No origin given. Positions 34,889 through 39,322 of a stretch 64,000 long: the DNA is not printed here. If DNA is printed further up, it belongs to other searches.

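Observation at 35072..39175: Giant NACHT/STAND-like NTPase with the nuclease at the C-terminus (reverse of usual Avs/bNACHT polarity)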

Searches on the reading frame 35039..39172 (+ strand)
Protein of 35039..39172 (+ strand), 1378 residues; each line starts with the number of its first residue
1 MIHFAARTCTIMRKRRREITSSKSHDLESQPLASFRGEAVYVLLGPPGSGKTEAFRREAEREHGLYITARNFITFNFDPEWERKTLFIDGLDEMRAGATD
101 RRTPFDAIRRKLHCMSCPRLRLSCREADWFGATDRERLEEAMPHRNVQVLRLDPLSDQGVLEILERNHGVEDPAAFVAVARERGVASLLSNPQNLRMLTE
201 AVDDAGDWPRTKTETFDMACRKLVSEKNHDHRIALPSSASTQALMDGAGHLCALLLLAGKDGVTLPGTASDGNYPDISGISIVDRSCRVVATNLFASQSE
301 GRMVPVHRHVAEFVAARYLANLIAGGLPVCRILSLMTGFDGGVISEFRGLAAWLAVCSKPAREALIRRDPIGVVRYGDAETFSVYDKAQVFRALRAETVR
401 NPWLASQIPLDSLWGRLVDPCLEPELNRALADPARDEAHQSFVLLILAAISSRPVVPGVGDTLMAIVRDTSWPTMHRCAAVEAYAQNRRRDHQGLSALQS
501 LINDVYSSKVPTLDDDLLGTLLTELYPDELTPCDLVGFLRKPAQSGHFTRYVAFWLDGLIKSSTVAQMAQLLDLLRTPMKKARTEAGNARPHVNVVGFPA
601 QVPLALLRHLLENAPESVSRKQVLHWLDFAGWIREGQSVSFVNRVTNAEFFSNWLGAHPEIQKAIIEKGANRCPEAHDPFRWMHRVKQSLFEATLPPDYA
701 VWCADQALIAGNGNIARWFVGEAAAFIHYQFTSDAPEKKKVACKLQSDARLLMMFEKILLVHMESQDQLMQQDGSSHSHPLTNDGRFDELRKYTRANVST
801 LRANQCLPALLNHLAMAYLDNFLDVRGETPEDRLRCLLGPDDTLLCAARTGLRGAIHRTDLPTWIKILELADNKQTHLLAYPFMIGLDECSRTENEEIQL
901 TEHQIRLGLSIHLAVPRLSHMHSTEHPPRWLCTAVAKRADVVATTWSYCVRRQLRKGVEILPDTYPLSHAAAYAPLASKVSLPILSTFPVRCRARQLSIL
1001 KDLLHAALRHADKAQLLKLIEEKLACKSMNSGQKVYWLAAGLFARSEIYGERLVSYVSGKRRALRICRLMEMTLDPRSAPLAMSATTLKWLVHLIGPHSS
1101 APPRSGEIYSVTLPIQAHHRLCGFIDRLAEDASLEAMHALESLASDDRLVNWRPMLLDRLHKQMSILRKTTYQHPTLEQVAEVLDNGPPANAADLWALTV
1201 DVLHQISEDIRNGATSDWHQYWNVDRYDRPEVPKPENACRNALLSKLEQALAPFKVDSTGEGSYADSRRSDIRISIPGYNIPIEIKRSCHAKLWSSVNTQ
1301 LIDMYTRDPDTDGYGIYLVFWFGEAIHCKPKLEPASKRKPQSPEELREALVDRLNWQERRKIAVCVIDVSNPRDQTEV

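Call 5: search_protein_families(library=pfam, proteins=[window:35072-39172:+], max_evalue=1)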
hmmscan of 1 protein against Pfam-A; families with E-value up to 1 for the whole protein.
window:35072-39172:+ (1367 aa): 2 families
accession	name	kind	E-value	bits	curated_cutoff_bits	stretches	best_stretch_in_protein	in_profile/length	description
PF13191.12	AAA_16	-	0.16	12.9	32.6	0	25-59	23-59/167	AAA ATPase domain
PF13401.12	AAA_22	-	0.16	12.7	27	0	26-75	4-50/130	AAA domain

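Call 6: search_protein_families(library=padloc, proteins=[window:35072-39172:+], max_evalue=1)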
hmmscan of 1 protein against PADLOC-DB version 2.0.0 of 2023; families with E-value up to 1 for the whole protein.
window:35072-39172:+ (1367 aa): 1 family
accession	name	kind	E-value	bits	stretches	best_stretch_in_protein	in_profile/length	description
PDLC04140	mad8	-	0.012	13.1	1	26-214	26-144/314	mads_8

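Call 7: search_protein_families(library=ncbifam, proteins=[window:35072-39172:+], max_evalue=1)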
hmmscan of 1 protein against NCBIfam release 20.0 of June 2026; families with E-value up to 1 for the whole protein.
window:35072-39172:+ (1367 aa): 2 families
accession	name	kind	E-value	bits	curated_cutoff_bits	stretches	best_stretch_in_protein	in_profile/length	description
NF058535.1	antiphage_EruA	equivalog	4.5e-273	909.7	1000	1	8-1359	5-1318/1318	NACHT domain-containing antiphage protein EruA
NF058534.1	antiphage_HyoA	equivalog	1.1e-49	169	1200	2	120-666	185-722/1430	NACHT domain-containing antiphage protein HyoA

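Call 11: find_homologous_proteins(query=window:35072-39172:+, max_evalue=0.00001)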
Query window:35072-39172:+ (1367 aa): 1843 proteins with E <= 0.00001 among 8000 candidates; the best 120 are listed.
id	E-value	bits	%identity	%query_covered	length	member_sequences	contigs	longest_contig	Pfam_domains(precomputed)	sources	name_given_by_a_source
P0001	0.0e+0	3169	100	100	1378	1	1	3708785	-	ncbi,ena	-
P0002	0.0e+0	1749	60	99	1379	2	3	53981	PF28130.1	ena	-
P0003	0.0e+0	1743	59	99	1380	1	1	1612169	-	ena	-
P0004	0.0e+0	1739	59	99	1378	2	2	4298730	PF28130.1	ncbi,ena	-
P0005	0.0e+0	1711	59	98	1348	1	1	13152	-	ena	-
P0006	0.0e+0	1696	57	99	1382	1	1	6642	-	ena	-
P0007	0.0e+0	1695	58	99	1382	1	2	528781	-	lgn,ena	-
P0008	0.0e+0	1694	59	97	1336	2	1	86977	-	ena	-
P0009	0.0e+0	1688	58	99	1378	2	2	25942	-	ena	-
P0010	0.0e+0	1686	57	99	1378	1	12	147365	-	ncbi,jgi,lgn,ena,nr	ncbi:MAG: hypothetical protein OXE73_15870 [Gammaproteobacteria bacterium]|nr:hypothetical protein [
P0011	0.0e+0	1684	58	99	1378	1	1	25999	-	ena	-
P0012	0.0e+0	1677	58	99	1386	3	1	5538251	-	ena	-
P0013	0.0e+0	1673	58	99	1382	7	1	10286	-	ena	-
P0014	0.0e+0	1643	57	100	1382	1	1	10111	-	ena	-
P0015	0.0e+0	1635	57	99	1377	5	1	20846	PF28130.1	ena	-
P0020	0.0e+0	1613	56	99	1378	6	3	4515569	-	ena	-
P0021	0.0e+0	1611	56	98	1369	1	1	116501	PF28130.1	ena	-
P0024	0.0e+0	1601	56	98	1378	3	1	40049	-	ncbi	-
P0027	0.0e+0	1592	56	99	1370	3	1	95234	PF28130.1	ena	-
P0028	0.0e+0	1586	56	99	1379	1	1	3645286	PF28130.1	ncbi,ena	-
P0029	0.0e+0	1582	55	98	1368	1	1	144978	PF28130.1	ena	-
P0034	0.0e+0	1574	56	99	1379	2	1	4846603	PF28130.1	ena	-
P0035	0.0e+0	1570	55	100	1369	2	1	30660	PF28130.1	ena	-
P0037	0.0e+0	1569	56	99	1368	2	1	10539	PF28130.1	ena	-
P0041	0.0e+0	1563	55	98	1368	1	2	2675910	PF28130.1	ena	-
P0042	0.0e+0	1560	56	98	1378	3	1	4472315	PF28130.1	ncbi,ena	-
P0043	0.0e+0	1556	56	99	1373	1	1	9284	PF28130.1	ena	-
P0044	0.0e+0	1553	54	99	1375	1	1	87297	PF28130.1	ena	-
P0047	0.0e+0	1550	55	99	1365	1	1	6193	PF28130.1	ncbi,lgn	-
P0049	0.0e+0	1548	55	99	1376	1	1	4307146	PF28130.1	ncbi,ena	-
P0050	0.0e+0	1548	54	100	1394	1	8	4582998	PF28130.1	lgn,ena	-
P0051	0.0e+0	1546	54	99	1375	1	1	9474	PF28130.1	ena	-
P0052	0.0e+0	1544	55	99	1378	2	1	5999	-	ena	-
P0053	0.0e+0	1542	54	99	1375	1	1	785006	PF28130.1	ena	-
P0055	0.0e+0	1538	54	99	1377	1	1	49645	PF28130.1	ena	-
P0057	0.0e+0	1532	55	99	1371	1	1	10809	PF28130.1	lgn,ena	-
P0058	0.0e+0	1530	54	98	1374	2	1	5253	PF28130.1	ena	-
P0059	0.0e+0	1530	54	98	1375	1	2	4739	PF28130.1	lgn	-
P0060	0.0e+0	1526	53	99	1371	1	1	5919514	-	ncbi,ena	-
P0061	0.0e+0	1524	54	98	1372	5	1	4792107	PF28130.1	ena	-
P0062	0.0e+0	1524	54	99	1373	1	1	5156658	PF28130.1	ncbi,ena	-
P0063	0.0e+0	1516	54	98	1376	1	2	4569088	PF28130.1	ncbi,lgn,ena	-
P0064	0.0e+0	1516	53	99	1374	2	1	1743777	PF28130.1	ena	-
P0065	0.0e+0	1516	53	99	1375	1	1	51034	PF28130.1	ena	-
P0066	0.0e+0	1513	53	99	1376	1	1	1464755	PF28130.1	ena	-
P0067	0.0e+0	1510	55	99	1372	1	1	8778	PF28130.1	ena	-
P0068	0.0e+0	1504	53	99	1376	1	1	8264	PF28130.1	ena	-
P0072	0.0e+0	1489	53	99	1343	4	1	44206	PF28130.1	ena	-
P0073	0.0e+0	1483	53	98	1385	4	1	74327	PF28130.1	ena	-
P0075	0.0e+0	1473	53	99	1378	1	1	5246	-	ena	-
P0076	0.0e+0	1470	53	98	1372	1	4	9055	PF28130.1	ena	-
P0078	0.0e+0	1459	51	99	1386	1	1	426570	PF28130.1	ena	-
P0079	0.0e+0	1457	52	98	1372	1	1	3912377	PF28130.1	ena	-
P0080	0.0e+0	1453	56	49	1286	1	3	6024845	PF28130.1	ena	-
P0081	0.0e+0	1449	52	99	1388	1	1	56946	PF28130.1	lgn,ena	-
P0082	0.0e+0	1437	52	99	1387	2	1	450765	PF28130.1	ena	-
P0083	0.0e+0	1427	51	98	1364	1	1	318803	PF28130.1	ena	-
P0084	0.0e+0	1421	51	98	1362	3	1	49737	PF28130.1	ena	-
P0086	0.0e+0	1333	52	47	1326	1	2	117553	PF28130.1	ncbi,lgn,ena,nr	ncbi:MAG: hypothetical protein OXQ94_15855 [Gemmatimonadota bacterium]|nr:hypothetical protein [Gemm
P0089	0.0e+0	1307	55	45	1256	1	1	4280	PF28130.1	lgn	-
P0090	0.0e+0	1294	53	46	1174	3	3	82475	PF28130.1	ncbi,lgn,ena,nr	ncbi:MAG: hypothetical protein OXG58_04090 [Gemmatimonadetes bacterium]|nr:hypothetical protein [Gem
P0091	0.0e+0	1277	47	98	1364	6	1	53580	PF28130.1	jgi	-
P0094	0.0e+0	1169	43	99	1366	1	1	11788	PF28130.1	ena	-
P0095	0.0e+0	1163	44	98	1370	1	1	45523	PF28130.1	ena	-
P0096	0.0e+0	1158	44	98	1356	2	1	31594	PF28130.1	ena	-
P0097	0.0e+0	1144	43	98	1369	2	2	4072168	PF28130.1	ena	-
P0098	0.0e+0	1117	43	98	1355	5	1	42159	PF28130.1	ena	-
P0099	0.0e+0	1111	43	98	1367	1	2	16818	PF28130.1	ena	-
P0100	0.0e+0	1091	41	99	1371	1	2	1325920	PF28130.1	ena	-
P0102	0.0e+0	1087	42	99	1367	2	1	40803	PF28130.1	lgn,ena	-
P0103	0.0e+0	1086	41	99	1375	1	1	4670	PF28130.1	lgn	-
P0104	0.0e+0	1080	42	99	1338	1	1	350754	PF28130.1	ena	-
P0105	0.0e+0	1071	41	99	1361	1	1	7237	PF28130.1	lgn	-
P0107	0.0e+0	1067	42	98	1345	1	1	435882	PF28130.1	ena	-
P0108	0.0e+0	1066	42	98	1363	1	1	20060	PF28130.1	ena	-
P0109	0.0e+0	1064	43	50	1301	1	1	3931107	PF28130.1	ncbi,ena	-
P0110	0.0e+0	1064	41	99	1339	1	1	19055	PF28130.1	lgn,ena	-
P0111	0.0e+0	1062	41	98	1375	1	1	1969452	PF28130.1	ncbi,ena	-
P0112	0.0e+0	1060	41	99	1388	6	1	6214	PF28130.1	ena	-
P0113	0.0e+0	1059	41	99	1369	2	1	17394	PF28130.1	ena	-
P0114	0.0e+0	1057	41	99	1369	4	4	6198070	PF28130.1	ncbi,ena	-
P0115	0.0e+0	1056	41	99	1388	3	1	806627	PF28130.1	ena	-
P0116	0.0e+0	1056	40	99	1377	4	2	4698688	PF28130.1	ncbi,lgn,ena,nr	ncbi:MAG: hypothetical protein OXN26_07010 [Gammaproteobacteria bacterium]|nr:hypothetical protein [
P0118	0.0e+0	1055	41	99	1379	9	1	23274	PF28130.1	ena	-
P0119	0.0e+0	1055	42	99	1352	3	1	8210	PF28130.1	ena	-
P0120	0.0e+0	1055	44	48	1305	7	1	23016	PF28130.1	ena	-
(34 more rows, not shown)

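Call 12: search_protein_families(library=pfam, proteins=[P0002, P0004, P0094, P0116], max_evalue=0.1)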
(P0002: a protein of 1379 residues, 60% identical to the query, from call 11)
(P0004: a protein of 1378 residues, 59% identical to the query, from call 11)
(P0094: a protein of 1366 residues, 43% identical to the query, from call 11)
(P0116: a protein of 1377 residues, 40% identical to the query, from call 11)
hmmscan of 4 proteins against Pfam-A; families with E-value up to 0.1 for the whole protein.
P0002 (1379 aa): 0 families

P0004 (1378 aa): 1 family
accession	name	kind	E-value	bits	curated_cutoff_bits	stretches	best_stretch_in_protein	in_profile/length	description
PF15380.11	DUF4607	-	0.034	14.1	22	1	227-314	144-231/264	Domain of unknown function (DUF4607)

P0094 (1366 aa): 0 families

P0116 (1377 aa): 0 families

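Call 13: list_cluster_members(proteins=[P0001, P0004, P0114, P0116])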
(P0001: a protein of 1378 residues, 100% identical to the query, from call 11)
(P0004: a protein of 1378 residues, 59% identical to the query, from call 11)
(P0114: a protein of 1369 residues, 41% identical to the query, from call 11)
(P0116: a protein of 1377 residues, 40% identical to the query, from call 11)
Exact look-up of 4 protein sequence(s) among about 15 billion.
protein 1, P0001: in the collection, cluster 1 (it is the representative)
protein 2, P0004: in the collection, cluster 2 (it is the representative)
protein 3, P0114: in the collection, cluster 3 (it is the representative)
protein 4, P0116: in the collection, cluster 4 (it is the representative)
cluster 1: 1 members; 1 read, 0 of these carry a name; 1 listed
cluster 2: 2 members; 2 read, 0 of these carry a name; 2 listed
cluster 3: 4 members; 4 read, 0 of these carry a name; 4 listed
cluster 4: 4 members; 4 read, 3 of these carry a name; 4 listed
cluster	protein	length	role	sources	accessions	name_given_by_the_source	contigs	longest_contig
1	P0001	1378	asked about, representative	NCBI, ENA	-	-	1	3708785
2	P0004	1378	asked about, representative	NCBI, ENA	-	-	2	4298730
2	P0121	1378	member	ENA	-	-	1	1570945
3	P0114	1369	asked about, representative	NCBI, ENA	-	-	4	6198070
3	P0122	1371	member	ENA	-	-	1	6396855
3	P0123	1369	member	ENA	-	-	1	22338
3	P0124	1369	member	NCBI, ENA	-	-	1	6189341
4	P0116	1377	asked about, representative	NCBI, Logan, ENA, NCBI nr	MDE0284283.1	MAG: hypothetical protein OXN26_07010 [Gammaproteobacteria bacterium] | hypothetical protein [Gammaproteobacteria bacterium]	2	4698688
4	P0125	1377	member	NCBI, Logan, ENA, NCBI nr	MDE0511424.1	MAG: hypothetical protein OXI88_06550 [Gammaproteobacteria bacterium] | hypothetical protein [Gammaproteobacteria bacterium]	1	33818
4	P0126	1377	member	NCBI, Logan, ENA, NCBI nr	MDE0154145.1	MAG: hypothetical protein OXS28_00830 [Gammaproteobacteria bacterium] | hypothetical protein [Gammaproteobacteria bacterium]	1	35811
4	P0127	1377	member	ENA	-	-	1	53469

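Call 21: search_solved_structures(query=window:35072-39172:+, max_evalue=1, show_alignments=2)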
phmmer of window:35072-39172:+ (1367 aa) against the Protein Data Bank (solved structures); distinct sequences matched with E-value up to 1: 0.

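Call 26: find_encoding_contigs(protein=P0001, flank=10000, max_places=3)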
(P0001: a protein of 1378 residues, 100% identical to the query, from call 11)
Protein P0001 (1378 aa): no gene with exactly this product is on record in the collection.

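Call 27: find_encoding_contigs(protein=P0004, flank=6000, max_places=3)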
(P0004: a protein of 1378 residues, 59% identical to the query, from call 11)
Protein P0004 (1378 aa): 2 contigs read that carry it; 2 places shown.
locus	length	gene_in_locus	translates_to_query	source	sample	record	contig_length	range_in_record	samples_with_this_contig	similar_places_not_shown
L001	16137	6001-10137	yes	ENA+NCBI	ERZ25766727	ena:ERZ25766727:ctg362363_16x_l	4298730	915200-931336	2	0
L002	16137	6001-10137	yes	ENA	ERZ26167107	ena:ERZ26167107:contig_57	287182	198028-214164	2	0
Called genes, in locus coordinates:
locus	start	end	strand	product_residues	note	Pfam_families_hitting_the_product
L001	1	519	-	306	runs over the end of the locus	-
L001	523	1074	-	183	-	-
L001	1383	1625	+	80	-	-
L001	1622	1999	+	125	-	-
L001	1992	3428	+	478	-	PF00899:ThiF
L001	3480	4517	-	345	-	PF06739:SBBP (faint), PF07494:Reg_prop (faint), PF08450:SGL (faint), PF13449:Phytase-like (faint), PF20067:SSL_N (faint), PF01436:NHL (weak)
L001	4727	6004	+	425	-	PF13191:AAA_16 (weak), PF13173:AAA_14, PF13401:AAA_22, PF13635:DUF4143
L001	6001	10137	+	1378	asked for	PF28130:DUF8371 (faint)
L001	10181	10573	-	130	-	PF01850:PIN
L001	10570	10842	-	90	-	-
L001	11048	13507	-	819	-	PF07969:Amidohydro_3, PF01979:Amidohydro_1, PF07969:Amidohydro_3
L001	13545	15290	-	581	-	PF22494:choice_anch_I (faint), PF21783:YNCE (faint)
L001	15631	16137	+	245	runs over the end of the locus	PF05719:GPP34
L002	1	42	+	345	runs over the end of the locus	PF13384:HTH_23, PF13518:HTH_28 (weak), PF13551:HTH_29 (weak), PF06056:Terminase_5 (faint), PF12728:HTH_17 (weak), PF00665:rve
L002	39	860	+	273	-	PF01695:IstB_IS21, PF13481:AAA_25 (weak), PF00308:Bac_DnaA (faint)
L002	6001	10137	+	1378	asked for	PF28130:DUF8371 (faint)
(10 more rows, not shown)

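Call 29: find_encoding_contigs(protein=P0114, flank=6000, max_places=3)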
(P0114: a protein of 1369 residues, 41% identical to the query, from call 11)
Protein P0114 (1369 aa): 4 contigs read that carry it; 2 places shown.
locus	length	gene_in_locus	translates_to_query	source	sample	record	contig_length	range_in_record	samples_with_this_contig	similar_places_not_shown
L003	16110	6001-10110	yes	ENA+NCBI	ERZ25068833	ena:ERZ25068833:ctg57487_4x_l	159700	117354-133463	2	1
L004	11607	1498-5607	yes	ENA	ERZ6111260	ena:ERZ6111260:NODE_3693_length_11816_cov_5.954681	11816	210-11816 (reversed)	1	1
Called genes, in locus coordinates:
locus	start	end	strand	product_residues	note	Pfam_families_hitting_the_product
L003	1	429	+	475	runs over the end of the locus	PF02985:HEAT (faint), PF13513:HEAT_EZ (faint), PF13646:HEAT_2, PF03130:HEAT_PBS (faint), PF13646:HEAT_2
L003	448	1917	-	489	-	PF20695:UbiD_N, PF01977:UbiD, PF20696:UbiD_C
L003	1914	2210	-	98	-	-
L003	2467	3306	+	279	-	PF01261:AP_endonuc_2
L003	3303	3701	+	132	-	-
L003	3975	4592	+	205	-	PF00230:MIP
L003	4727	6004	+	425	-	PF01637:ATPase_2, PF13191:AAA_16, PF13173:AAA_14, PF13401:AAA_22 (weak), PF13635:DUF4143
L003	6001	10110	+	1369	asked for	PF28130:DUF8371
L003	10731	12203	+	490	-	PF13701:DDE_Tnp_1_4, PF01609:DDE_Tnp_1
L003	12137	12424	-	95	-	-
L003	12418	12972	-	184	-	-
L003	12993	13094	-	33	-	-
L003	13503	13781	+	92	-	-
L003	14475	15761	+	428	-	PF04326:SLFN_AlbA_2, PF13749:HATPase_c_4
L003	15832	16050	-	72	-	-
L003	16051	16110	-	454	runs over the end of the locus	PF01381:HTH_3 (weak), PF13560:HTH_31, PF06114:Peptidase_M78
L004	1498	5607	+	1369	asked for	PF28130:DUF8371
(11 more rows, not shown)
